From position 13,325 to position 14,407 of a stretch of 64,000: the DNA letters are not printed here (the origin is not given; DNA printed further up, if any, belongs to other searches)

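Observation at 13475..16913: Twin Cys-Asp-Cys β-barrel OMP paralogs, deoC and two SPOR lipoproteins extend the Bat operon into a single 12-kb plus-strand block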

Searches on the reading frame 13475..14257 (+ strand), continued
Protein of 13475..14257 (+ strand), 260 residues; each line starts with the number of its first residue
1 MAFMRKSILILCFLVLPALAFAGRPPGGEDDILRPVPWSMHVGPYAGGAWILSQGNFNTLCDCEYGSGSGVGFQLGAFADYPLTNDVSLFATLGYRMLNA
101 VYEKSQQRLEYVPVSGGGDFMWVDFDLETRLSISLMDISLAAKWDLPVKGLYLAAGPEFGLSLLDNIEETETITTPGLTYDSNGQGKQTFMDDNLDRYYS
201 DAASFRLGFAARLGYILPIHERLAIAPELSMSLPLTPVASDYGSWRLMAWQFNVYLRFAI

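Call 71: search_protein_families(library=ncbifam, proteins=[P0116, P0109, P0128, P0168, P0235, P0073], max_evalue=0.001)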
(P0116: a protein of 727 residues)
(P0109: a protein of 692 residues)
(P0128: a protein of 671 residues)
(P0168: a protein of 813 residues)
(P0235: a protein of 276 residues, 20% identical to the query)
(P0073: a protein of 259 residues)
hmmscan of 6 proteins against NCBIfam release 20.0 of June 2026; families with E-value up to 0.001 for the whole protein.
P0116 (727 aa): 22 families
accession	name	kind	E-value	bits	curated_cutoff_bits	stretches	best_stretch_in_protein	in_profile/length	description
NF053611.1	YiaD_Gzip_OmpA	equivalog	1.2e-25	90.4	175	2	593-719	79-206/206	YiaD family glycine zipper/OmpA-like lipoprotein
NF053612.1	anchor_PA1041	equivalog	2.9e-19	70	250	2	596-719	104-235/236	PA1041 family peptidoglycan-binding anchor lipoprotein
NF053585.1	OMP_LP_YfiB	equivalog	7.6e-15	55.1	128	1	614-721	49-162/163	outer membrane lipoprotein YfiB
TIGR03789.1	pdsO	hypoth_equivalog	3.9e-13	49.6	152.2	2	404-465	154-214/243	sortase-associated OmpA-like protein PdsO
NF007804.1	PRK10510.1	equivalog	1.4e-12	47.4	307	2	651-720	143-217/219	OmpA family lipoprotein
NF045787.1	OmpABordt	equivalog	4e-12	46.2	200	1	621-719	85-189/194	outer membrane protein OmpA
NF045788.1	Omp38Acinit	equivalog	3e-11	43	500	1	613-720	229-347/354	outer membrane protein Omp38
TIGR03350.1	type_VI_ompA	equivalog_domain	5.2e-11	42.7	139.8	2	436-493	80-135/137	type VI secretion system protein TssL, long form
NF047726.1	AutTranAdhPGAsTpgA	equivalog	8.7e-11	41.5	350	1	602-685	135-222/268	trimeric autotransporter adhesin/peptidogylcan-associated protein TpgA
TIGR02802.1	Pal_lipo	equivalog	1.6e-10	41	125.35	1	623-685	2-65/104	peptidoglycan-associated lipoprotein Pal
NF053613.1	OMP_toxin_LptF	equivalog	2.2e-10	40.7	400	1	618-720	138-246/256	lipotoxin F family OmpA-related lipoprotein LptF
NF008071.1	PRK10808.1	equivalog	2.8e-09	36.8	277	1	619-698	229-306/358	porin OmpA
NF006508.0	PRK08944.1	subfamily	4.8e-09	35.9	259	1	437-497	230-289/304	MotB family protein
NF052230.1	T9SS_PorE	exception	1.7e-08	33.2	600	1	623-697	517-587/648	PorE family type IX secretion system protein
NF008067.1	PRK10802.1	equivalog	2e-06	27.8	261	0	615-680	61-127/171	peptidoglycan-associated lipoprotein Pal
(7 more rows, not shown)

P0109 (692 aa): 21 families
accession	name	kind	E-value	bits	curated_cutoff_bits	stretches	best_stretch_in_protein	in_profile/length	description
NF053611.1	YiaD_Gzip_OmpA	equivalog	4.1e-25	88.7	175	2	583-683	102-206/206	YiaD family glycine zipper/OmpA-like lipoprotein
NF053612.1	anchor_PA1041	equivalog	1e-19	71.4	250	2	583-683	131-235/236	PA1041 family peptidoglycan-binding anchor lipoprotein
NF045788.1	Omp38Acinit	equivalog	1.2e-17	64.1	500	2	584-683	242-346/354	outer membrane protein Omp38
TIGR03350.1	type_VI_ompA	equivalog_domain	2.3e-16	60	139.8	2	586-683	33-137/137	type VI secretion system protein TssL, long form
NF045787.1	OmpABordt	equivalog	3.4e-16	59.5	200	2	586-683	88-189/194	outer membrane protein OmpA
NF053585.1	OMP_LP_YfiB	equivalog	9.2e-15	54.9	128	1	584-684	57-161/163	outer membrane lipoprotein YfiB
TIGR03789.1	pdsO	hypoth_equivalog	2.8e-13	50.1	152.2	1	610-682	168-242/243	sortase-associated OmpA-like protein PdsO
NF006541.1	PRK09038.1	equivalog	7.6e-12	45.4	283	2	604-684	162-249/253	flagellar motor protein MotD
NF006508.0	PRK08944.1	subfamily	2.1e-11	43.6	259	2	381-456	209-286/304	MotB family protein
NF005999.0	PRK08126.1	subfamily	6e-11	41.8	571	2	598-684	338-431/432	hypothetical protein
NF007804.1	PRK10510.1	equivalog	7.4e-11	41.8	307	1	612-683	143-216/219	OmpA family lipoprotein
NF047726.1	AutTranAdhPGAsTpgA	equivalog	2.9e-10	39.8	350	1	581-666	152-243/268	trimeric autotransporter adhesin/peptidogylcan-associated protein TpgA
NF038224.1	OmpA_like_CmpA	equivalog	8.1e-10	38.6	300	1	586-685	113-216/233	C-OmpA-like family protein CmpA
NF053613.1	OMP_toxin_LptF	equivalog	8.4e-10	38.7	400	1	585-686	143-248/256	lipotoxin F family OmpA-related lipoprotein LptF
NF008071.1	PRK10808.1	equivalog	2.1e-09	37.2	277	1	611-661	263-314/358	porin OmpA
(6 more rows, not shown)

P0128 (671 aa): 26 families (the best 25 are shown)
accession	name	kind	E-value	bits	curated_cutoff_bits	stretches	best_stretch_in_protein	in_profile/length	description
NF053611.1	YiaD_Gzip_OmpA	equivalog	6.9e-29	101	175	2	548-663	89-205/206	YiaD family glycine zipper/OmpA-like lipoprotein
NF053612.1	anchor_PA1041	equivalog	1.2e-27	97.5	250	2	564-664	131-235/236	PA1041 family peptidoglycan-binding anchor lipoprotein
NF053585.1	OMP_LP_YfiB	equivalog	5.7e-24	84.8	128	2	566-666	58-162/163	outer membrane lipoprotein YfiB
NF045787.1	OmpABordt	equivalog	2.7e-22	79.4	200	2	566-664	87-189/194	outer membrane protein OmpA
TIGR03350.1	type_VI_ompA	equivalog_domain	3.4e-19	69.2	139.8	2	568-664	34-137/137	type VI secretion system protein TssL, long form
NF053613.1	OMP_toxin_LptF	equivalog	3.6e-18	66.2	400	2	566-665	143-244/256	lipotoxin F family OmpA-related lipoprotein LptF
TIGR03789.1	pdsO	hypoth_equivalog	1.7e-15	57.4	152.2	2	351-445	147-241/243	sortase-associated OmpA-like protein PdsO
NF007804.1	PRK10510.1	equivalog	6.7e-15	55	307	2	586-664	137-216/219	OmpA family lipoprotein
NF005444.0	PRK07033.1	equivalog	3.4e-14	52.7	520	2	587-665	338-422/438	DotU family type VI secretion system protein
NF047726.1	AutTranAdhPGAsTpgA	equivalog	1.5e-13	50.5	350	1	564-643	154-239/268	trimeric autotransporter adhesin/peptidogylcan-associated protein TpgA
NF005999.0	PRK08126.1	subfamily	1.9e-13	50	571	2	591-665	351-431/432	hypothetical protein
NF008071.1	PRK10808.1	equivalog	3.4e-13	49.7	277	1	593-646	264-318/358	porin OmpA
NF045788.1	Omp38Acinit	equivalog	6.7e-13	48.4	500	2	566-665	243-347/354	outer membrane protein Omp38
NF006508.0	PRK08944.1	subfamily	4.2e-12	45.9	259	2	593-666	209-289/304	MotB family protein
TIGR02802.1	Pal_lipo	equivalog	6.1e-12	45.5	125.35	1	566-628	2-66/104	peptidoglycan-associated lipoprotein Pal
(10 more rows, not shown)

P0168 (813 aa): 20 families
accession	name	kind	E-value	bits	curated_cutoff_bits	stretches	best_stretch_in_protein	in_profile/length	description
NF053611.1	YiaD_Gzip_OmpA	equivalog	1.5e-15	57.4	175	1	619-711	110-202/206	YiaD family glycine zipper/OmpA-like lipoprotein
TIGR03789.1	pdsO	hypoth_equivalog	1.6e-09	37.8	152.2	1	642-712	170-240/243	sortase-associated OmpA-like protein PdsO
NF053612.1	anchor_PA1041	equivalog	9e-09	35.6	250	1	627-712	147-232/236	PA1041 family peptidoglycan-binding anchor lipoprotein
NF053585.1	OMP_LP_YfiB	equivalog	3.5e-08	33.5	128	1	644-717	89-162/163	outer membrane lipoprotein YfiB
NF045787.1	OmpABordt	equivalog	7.7e-08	32.2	200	1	644-711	118-185/194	outer membrane protein OmpA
NF053613.1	OMP_toxin_LptF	equivalog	1.3e-07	31.6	400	1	632-716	162-246/256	lipotoxin F family OmpA-related lipoprotein LptF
NF045788.1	Omp38Acinit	equivalog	5.1e-07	29.1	500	1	622-716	252-347/354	outer membrane protein Omp38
NF047726.1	AutTranAdhPGAsTpgA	equivalog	3.9e-06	26.2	350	1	620-698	166-243/268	trimeric autotransporter adhesin/peptidogylcan-associated protein TpgA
NF006541.1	PRK09038.1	equivalog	6.8e-06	25.9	283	1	638-716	167-249/253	flagellar motor protein MotD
TIGR03350.1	type_VI_ompA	equivalog_domain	6.9e-06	26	139.8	1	638-711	56-133/137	type VI secretion system protein TssL, long form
NF047620.1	FlgprotMotYVib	equivalog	1e-05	25.4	400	1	632-713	183-264/271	flagellar protein MotY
NF007804.1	PRK10510.1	equivalog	2e-05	24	307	1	642-714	143-216/219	OmpA family lipoprotein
NF005382.1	PRK06925.1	equivalog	5.4e-05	23.5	264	0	659-716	166-224/225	flagellar motor protein MotS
TIGR02802.1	Pal_lipo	equivalog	5.9e-05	23.1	125.35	1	615-693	4-81/104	peptidoglycan-associated lipoprotein Pal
NF006508.0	PRK08944.1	subfamily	9.2e-05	21.8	259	1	638-715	205-287/304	MotB family protein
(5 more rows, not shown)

P0235 (276 aa): 0 families

P0073 (259 aa): 0 families

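Call 74: search_protein_families(library=pfam, alignment_id=A8, max_evalue=0.001)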
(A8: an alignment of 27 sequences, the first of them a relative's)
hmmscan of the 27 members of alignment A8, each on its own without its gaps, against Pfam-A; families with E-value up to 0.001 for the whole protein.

A. member 1, P0109 (692 aa): 2 families
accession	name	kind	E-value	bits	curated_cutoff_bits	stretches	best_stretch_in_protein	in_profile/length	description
PF00691.25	OmpA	-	3.2e-17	63.1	27.2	2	586-677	1-98/98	OmpA family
PF13568.12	OMP_b-brl_2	-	1.2e-06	29.1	27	1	83-253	37-174/175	Outer membrane protein beta-barrel domain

B. families by the number of members that match (of 27 scanned): 3 families
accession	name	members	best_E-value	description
PF00691.25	OmpA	26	7.5e-26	OmpA family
PF13568.12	OMP_b-brl_2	23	5.1e-14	Outer membrane protein beta-barrel domain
PF13505.12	OMP_b-brl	3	1.4e-09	Outer membrane protein beta-barrel domain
